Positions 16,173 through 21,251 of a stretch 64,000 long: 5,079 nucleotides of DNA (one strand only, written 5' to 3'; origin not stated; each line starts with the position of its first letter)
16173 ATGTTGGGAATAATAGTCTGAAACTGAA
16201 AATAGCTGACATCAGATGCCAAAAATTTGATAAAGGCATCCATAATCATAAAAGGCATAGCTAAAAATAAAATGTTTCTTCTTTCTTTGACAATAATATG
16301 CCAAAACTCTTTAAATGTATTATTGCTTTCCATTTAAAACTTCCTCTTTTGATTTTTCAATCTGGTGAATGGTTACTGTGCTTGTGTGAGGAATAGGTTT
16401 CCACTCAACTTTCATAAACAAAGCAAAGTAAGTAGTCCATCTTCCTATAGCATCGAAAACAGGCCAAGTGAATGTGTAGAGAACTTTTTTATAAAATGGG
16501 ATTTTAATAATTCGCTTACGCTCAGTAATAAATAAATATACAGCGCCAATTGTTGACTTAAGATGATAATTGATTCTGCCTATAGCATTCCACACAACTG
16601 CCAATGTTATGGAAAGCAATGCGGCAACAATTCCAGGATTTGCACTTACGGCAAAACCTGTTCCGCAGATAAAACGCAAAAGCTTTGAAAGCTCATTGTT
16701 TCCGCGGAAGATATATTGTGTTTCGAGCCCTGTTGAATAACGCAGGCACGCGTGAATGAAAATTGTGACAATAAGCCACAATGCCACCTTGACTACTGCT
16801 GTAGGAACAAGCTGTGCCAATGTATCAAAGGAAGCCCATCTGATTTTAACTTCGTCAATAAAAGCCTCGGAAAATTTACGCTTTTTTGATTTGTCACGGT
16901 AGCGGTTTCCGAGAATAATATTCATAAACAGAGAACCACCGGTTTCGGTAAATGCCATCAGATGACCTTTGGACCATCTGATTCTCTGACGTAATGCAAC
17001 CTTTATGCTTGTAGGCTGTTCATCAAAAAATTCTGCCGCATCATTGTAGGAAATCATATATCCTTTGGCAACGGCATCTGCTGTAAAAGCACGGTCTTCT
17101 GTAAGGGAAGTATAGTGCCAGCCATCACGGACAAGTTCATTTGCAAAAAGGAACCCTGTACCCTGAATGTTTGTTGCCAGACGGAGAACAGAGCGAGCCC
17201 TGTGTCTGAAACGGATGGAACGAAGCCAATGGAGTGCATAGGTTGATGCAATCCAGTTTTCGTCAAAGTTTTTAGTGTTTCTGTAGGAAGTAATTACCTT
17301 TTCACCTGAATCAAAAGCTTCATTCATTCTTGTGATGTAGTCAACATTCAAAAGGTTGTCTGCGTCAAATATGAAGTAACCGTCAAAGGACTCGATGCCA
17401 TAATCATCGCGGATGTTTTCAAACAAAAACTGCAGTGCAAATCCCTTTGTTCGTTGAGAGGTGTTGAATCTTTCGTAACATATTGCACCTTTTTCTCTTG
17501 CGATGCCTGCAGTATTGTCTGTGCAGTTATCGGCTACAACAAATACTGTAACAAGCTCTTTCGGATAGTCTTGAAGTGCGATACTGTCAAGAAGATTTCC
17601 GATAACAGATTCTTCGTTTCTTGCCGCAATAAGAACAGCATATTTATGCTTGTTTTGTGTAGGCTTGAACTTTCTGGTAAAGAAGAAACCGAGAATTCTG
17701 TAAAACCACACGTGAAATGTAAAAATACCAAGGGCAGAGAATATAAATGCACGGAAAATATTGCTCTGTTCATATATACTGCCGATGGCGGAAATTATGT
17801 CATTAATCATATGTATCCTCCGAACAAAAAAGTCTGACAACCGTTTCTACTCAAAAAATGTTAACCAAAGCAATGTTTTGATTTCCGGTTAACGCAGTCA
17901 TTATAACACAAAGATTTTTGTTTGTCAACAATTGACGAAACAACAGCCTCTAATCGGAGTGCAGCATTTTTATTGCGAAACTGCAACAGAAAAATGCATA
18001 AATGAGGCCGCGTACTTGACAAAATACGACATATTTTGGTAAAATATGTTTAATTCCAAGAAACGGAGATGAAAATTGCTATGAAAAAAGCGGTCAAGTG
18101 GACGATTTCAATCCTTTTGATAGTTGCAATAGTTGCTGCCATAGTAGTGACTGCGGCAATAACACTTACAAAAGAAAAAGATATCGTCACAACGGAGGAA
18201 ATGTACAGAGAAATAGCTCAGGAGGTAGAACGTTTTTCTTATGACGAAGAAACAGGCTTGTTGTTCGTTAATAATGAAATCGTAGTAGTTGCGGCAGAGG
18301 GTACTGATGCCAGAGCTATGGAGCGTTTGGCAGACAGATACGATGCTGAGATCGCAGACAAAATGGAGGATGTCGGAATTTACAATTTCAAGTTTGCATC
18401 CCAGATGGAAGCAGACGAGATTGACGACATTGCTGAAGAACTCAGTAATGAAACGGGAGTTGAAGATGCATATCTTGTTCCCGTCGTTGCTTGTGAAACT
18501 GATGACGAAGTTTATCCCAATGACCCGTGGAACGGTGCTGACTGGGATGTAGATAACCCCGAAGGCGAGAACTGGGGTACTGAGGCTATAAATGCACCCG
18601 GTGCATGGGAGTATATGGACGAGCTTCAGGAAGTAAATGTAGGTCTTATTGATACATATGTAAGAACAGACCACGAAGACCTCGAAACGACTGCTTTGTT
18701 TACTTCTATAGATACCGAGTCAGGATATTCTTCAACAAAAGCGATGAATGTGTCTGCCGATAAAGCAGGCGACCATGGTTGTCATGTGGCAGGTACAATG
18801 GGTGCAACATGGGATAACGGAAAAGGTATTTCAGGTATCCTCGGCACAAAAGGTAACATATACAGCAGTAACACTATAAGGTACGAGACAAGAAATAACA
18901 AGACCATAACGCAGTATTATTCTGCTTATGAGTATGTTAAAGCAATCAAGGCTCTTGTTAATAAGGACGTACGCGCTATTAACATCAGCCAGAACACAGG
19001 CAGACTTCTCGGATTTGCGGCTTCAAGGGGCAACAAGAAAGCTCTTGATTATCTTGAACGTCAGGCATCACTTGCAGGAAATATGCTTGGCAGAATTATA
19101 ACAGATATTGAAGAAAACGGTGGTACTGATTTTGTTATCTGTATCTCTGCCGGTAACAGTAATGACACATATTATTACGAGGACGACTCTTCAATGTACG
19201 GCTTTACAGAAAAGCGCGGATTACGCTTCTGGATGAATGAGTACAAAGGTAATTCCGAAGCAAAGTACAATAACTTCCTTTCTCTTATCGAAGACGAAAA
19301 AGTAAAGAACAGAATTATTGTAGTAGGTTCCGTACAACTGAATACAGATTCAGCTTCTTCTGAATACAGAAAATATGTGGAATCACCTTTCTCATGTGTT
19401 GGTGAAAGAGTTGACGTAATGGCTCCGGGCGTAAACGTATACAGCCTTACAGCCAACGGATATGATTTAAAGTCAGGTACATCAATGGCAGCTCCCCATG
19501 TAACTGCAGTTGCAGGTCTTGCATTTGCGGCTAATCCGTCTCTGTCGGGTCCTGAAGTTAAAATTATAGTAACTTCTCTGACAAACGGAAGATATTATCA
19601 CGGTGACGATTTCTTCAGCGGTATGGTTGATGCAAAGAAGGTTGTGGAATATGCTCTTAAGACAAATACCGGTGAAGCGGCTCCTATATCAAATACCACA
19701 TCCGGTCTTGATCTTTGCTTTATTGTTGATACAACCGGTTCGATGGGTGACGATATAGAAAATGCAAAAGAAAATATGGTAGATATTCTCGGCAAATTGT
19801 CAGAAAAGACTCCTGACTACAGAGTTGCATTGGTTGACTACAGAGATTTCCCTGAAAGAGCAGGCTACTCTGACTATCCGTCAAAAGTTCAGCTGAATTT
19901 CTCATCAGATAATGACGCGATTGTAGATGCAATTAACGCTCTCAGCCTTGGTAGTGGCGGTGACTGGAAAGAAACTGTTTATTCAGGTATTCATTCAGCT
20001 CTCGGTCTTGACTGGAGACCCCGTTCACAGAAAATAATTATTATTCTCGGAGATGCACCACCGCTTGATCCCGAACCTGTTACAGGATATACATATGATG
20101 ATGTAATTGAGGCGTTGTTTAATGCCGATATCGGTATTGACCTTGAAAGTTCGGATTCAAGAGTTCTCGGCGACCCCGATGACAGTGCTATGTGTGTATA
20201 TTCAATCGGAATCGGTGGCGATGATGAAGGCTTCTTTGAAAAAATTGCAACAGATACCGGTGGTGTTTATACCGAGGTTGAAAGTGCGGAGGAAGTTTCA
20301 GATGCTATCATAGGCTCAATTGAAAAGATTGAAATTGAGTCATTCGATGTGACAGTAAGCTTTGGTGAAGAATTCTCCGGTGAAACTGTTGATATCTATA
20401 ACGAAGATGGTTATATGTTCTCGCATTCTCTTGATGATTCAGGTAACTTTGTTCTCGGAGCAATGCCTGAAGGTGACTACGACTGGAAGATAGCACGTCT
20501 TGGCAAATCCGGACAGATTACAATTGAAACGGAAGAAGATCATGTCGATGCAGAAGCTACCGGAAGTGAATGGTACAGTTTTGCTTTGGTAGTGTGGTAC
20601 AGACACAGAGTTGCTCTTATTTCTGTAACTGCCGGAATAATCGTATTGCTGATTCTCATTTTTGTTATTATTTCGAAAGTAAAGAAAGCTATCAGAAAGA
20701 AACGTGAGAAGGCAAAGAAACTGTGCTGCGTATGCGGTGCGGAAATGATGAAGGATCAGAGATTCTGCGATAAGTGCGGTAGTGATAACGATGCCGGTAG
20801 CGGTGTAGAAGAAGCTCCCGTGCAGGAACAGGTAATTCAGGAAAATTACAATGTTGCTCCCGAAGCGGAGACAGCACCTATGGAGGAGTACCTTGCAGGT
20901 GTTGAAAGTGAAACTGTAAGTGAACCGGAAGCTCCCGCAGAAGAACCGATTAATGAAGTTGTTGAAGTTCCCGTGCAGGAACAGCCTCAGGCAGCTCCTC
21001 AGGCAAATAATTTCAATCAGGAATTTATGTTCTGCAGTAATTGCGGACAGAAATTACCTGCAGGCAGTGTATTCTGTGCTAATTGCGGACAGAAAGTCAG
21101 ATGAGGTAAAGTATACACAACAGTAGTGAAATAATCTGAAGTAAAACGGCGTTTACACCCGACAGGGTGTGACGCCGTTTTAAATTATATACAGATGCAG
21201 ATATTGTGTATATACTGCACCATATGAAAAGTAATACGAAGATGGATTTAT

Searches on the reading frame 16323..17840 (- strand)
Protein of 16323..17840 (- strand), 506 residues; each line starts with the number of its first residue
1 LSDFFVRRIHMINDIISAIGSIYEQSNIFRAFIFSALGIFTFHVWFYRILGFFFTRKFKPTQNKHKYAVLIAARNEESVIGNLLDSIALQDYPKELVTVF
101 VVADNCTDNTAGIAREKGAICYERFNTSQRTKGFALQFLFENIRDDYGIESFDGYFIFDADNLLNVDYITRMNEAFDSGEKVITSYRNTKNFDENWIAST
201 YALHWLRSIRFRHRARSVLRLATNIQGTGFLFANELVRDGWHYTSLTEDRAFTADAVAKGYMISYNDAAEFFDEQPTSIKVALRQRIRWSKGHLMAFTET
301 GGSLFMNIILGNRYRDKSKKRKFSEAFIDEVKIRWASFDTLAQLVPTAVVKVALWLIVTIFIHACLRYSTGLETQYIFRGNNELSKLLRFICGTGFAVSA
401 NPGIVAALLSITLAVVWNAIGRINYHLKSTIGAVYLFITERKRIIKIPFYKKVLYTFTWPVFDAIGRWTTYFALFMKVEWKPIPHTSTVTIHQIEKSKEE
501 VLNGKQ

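Call 6: search_protein_families(library=pfam, proteins=[window:16323-17840:-], max_evalue=0.01)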
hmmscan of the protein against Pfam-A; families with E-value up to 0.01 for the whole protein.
window:16323-17840:- (506 aa): 4 families
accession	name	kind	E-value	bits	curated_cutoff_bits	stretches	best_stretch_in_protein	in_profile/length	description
PF13641.12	Glyco_tranf_2_3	-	8.3e-20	72.2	27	1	66-292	2-230/230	Glycosyltransferase like family 2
PF13632.12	Glyco_trans_2_3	-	4.2e-15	56.5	27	1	157-362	4-177/198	Glycosyl transferase family group 2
PF00535.33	Glycos_transf_2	-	6.8e-12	46.1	23.3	1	69-239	2-166/168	Glycosyl transferase family 2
PF13704.12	Glyco_tranf_2_4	-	0.0025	18.7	27.5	1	97-168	20-88/98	Glycosyl transferase family 2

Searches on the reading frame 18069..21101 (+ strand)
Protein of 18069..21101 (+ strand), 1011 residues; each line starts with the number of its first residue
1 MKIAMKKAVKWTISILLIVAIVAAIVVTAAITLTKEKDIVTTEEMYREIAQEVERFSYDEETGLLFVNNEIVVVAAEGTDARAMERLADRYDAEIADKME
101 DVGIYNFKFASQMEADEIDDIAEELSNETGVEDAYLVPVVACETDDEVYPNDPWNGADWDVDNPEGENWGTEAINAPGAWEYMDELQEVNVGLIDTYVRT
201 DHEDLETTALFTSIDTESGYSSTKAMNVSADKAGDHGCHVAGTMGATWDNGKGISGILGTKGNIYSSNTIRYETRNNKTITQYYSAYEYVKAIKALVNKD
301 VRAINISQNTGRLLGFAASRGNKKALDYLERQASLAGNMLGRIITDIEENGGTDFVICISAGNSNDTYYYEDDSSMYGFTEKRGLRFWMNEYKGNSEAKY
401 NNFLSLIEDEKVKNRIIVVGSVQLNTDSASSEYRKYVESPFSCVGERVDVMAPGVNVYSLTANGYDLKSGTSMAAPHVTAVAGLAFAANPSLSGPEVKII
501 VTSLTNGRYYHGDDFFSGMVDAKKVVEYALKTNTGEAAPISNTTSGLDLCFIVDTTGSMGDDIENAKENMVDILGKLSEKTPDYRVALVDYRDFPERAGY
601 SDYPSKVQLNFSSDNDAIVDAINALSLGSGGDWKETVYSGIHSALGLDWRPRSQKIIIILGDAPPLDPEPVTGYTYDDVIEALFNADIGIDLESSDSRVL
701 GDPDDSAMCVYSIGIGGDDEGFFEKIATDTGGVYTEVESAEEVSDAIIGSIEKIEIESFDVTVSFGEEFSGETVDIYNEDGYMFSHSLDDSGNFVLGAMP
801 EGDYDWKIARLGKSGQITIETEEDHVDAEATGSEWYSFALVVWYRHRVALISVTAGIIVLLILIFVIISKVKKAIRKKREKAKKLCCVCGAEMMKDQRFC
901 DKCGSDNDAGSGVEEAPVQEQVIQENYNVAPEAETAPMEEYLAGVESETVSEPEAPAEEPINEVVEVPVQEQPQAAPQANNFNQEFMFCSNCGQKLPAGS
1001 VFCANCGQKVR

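Call 6: search_protein_families(library=pfam, proteins=[window:18069-21101:+], max_evalue=0.01)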
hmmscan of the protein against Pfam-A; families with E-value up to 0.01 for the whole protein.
window:18069-21101:+ (1011 aa): 10 families
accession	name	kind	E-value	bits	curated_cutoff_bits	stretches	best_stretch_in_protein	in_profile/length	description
PF00082.27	Peptidase_S8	-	2.2e-28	99.8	21.8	1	188-513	3-281/288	Subtilase family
PF25106.1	VWA_4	-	8e-12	45.5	27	1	549-669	2-110/169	von Willebrand factor A domain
PF00092.34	VWA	-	1.2e-10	42.4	23.8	1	548-744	1-169/174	von Willebrand factor type A domain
PF13240.11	Zn_Ribbon_1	-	9.5e-08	32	25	1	988-1009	1-22/23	zinc-ribbon domain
PF12773.13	DZR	-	5.4e-06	26.9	27.3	1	989-1010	1-22/45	Double zinc ribbon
PF13519.12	VWA_2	-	2.7e-05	25.2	27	1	550-663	2-106/107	von Willebrand factor type A domain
PF13248.11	Zn_ribbon_3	-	0.00023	20.9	27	1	989-1009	5-25/26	zinc-ribbon domain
PF17032.10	Zn_ribbon_15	-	0.0017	19.6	28.9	0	985-1007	51-73/73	zinc-ribbon family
PF18912.6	DZR_2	-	0.0017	18.6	27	0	984-1009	19-45/56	Double zinc ribbon domain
PF22148.1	Fervidolysin_NPro-like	-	0.0046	17.7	21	0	60-132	9-76/81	Fervidolysin N-terminal prodomain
